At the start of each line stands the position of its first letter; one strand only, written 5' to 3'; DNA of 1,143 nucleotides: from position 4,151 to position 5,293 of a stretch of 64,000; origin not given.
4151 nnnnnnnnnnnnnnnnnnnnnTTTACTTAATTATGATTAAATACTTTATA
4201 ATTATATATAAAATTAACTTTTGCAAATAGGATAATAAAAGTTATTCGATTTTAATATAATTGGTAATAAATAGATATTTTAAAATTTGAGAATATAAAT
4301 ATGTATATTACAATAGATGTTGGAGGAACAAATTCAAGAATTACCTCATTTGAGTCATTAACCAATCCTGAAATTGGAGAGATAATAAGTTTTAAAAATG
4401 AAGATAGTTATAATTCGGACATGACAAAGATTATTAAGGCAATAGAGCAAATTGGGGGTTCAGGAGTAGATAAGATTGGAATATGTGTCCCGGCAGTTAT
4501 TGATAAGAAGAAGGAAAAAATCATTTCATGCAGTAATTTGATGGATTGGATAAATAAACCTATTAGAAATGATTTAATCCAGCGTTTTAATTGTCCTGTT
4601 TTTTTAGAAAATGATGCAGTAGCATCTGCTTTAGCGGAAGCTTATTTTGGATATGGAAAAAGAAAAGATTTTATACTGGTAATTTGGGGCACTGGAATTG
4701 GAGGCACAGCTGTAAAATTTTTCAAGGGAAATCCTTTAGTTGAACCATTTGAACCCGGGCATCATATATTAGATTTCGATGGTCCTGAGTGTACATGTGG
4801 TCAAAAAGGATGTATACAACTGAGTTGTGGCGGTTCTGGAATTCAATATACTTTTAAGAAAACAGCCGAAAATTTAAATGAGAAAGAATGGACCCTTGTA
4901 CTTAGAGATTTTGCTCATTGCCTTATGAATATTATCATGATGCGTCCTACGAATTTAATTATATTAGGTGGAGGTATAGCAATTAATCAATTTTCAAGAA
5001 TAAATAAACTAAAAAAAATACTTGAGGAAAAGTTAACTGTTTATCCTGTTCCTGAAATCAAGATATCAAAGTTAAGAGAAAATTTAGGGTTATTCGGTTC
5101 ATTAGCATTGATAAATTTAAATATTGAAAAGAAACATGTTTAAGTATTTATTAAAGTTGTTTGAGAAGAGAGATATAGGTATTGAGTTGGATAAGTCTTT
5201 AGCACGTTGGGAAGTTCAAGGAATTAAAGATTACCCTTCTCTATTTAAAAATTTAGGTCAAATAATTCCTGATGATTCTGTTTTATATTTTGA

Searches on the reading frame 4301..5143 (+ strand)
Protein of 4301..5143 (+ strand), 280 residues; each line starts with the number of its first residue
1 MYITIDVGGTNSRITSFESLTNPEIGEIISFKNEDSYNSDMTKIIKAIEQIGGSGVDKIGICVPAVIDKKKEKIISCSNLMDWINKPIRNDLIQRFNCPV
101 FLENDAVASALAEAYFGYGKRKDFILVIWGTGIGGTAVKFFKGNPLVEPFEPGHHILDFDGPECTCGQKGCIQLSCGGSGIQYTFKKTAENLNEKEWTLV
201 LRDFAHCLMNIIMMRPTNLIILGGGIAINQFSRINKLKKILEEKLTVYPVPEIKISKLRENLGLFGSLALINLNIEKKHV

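Call 35: search_protein_families(library=pfam, proteins=[window:4301-5143:+], max_evalue=0.001)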
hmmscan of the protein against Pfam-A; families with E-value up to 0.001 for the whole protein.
window:4301-5143:+ (280 aa): 1 family
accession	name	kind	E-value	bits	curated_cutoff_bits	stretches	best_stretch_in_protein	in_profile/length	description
PF00480.26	ROK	-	9.8e-36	124.2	22.9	1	2-271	1-291/294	ROK family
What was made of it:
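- A ROK-family gene lies 7.6 kb away at 4301-5143 (call 35).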
